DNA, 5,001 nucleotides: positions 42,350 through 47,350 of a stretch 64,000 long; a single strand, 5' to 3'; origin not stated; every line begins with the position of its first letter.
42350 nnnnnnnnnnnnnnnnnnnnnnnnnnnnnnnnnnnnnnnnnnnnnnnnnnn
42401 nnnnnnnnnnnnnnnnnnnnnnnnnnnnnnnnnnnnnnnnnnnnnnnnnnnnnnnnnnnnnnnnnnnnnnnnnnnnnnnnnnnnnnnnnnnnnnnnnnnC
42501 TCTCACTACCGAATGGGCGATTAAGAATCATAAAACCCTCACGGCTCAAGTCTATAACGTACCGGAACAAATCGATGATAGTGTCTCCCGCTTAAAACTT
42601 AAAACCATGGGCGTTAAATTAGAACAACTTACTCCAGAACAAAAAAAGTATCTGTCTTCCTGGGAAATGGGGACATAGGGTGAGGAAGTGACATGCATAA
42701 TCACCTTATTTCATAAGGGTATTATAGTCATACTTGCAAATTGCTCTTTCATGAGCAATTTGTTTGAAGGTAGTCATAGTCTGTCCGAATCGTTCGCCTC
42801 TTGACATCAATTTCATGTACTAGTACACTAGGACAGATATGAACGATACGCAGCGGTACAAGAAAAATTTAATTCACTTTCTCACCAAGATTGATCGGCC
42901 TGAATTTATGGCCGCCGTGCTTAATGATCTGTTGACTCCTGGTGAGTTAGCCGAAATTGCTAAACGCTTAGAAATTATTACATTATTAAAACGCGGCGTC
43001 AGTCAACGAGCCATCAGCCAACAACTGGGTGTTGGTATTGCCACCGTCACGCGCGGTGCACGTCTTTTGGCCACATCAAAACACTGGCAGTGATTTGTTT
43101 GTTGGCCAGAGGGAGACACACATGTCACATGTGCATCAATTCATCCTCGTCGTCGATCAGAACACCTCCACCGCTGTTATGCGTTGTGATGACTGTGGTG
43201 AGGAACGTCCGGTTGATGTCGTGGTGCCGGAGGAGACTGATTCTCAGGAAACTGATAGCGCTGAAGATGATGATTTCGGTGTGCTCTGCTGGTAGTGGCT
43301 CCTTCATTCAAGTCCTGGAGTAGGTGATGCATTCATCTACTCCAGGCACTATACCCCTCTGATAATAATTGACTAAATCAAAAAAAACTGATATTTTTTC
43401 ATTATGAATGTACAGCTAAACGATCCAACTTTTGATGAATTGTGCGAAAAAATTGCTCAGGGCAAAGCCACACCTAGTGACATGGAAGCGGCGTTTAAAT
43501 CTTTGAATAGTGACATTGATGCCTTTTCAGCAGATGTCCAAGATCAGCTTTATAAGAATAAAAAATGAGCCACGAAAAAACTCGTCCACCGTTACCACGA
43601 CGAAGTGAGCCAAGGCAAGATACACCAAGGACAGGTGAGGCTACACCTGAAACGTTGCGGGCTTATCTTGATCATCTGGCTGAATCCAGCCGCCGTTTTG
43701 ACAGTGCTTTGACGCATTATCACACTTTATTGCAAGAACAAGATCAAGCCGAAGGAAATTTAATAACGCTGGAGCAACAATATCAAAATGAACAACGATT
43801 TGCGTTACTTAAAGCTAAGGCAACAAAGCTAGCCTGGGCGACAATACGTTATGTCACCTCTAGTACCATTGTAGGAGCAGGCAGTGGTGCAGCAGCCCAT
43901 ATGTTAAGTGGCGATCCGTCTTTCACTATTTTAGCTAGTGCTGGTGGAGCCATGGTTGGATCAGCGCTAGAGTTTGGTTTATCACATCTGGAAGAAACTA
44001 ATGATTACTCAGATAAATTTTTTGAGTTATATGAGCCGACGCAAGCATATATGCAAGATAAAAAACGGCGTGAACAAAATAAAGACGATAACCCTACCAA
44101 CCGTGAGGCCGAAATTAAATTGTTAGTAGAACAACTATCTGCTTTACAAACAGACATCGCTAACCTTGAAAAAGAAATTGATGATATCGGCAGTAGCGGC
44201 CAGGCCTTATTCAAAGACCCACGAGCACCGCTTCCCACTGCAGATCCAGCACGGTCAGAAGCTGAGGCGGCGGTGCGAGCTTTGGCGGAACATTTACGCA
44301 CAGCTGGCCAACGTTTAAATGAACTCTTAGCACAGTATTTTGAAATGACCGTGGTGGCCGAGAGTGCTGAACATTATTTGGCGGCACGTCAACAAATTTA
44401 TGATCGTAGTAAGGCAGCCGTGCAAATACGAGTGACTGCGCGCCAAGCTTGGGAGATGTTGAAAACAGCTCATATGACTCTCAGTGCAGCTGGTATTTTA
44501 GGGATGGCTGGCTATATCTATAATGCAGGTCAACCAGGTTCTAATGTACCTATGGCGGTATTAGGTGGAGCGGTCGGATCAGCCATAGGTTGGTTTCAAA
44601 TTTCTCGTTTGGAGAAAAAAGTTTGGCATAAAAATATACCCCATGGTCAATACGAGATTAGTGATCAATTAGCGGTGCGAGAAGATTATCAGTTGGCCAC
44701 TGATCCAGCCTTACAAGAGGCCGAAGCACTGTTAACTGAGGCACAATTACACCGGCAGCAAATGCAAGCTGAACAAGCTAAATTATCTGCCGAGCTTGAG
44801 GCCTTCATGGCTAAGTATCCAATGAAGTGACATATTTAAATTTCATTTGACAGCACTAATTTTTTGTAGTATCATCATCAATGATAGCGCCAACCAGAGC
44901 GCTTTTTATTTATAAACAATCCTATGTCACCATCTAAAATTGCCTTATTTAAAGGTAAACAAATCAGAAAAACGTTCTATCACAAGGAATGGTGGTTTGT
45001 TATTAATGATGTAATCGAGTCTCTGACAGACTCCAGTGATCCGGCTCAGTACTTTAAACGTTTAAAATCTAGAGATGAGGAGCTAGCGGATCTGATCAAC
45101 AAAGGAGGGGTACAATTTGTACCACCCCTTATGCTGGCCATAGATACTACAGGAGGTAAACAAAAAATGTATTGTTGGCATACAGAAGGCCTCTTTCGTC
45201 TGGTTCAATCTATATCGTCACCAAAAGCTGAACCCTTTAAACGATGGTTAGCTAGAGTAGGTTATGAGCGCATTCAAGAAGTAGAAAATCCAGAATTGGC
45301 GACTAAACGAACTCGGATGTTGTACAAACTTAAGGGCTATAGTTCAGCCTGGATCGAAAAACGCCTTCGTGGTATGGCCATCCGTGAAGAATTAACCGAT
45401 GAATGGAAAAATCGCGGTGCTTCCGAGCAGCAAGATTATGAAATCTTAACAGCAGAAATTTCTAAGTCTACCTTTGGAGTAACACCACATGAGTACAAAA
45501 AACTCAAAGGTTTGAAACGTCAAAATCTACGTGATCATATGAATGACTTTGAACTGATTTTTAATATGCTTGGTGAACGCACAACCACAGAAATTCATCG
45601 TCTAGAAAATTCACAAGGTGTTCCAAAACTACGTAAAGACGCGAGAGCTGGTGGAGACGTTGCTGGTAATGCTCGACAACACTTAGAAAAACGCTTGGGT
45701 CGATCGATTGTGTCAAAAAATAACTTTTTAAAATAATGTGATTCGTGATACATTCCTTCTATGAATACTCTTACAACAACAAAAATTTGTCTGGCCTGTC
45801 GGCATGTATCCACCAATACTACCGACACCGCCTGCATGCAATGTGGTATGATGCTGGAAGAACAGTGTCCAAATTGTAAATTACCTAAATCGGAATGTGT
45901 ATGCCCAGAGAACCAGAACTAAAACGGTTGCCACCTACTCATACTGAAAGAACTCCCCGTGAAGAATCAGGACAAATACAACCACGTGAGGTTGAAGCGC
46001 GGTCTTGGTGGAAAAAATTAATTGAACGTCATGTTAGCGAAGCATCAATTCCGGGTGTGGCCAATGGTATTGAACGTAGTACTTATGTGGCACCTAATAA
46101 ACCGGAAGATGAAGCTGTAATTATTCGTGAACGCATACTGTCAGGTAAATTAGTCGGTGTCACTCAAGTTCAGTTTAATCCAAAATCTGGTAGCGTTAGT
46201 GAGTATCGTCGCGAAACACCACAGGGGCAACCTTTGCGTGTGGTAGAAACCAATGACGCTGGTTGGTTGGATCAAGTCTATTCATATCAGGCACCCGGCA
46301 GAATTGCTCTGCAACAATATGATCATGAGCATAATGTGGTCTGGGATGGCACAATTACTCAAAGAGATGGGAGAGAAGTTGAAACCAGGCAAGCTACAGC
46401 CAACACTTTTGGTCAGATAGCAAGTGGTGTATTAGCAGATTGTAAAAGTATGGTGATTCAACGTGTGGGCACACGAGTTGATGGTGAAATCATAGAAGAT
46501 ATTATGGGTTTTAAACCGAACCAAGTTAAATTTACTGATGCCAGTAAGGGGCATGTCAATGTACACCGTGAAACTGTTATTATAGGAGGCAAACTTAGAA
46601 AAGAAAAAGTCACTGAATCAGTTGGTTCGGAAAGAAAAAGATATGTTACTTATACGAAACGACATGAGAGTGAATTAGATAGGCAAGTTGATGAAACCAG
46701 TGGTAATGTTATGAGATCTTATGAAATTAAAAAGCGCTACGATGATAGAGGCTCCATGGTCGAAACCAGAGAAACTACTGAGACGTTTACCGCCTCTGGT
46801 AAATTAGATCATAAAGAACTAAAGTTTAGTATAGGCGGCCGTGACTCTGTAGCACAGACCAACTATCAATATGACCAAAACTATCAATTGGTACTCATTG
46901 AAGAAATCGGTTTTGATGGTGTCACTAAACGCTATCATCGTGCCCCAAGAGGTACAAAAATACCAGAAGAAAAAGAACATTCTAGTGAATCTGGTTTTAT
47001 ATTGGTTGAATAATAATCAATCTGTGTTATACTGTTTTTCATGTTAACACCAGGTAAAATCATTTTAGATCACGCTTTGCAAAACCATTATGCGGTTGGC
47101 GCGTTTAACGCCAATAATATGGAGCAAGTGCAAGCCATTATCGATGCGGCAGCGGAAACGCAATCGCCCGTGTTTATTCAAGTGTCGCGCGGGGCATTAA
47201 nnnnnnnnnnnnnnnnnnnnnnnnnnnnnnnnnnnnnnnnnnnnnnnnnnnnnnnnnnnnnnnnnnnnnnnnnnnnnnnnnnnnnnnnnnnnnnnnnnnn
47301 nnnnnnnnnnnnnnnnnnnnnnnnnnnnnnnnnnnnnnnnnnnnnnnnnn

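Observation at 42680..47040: Phage-like accessory island between ahcY and fba: YerC-like regulator, small Cys proteins, a glycine-zipper coiled-coil protein, Bro-N, a Zn-ribbon, and a 372-aa unknown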

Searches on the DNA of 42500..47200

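Call 85: search_rna_families(source=window, start=42500, end=47200, threshold=evalue, max_evalue=0.1)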
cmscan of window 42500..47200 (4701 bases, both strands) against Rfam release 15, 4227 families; matches with E-value up to 0.1: 0.
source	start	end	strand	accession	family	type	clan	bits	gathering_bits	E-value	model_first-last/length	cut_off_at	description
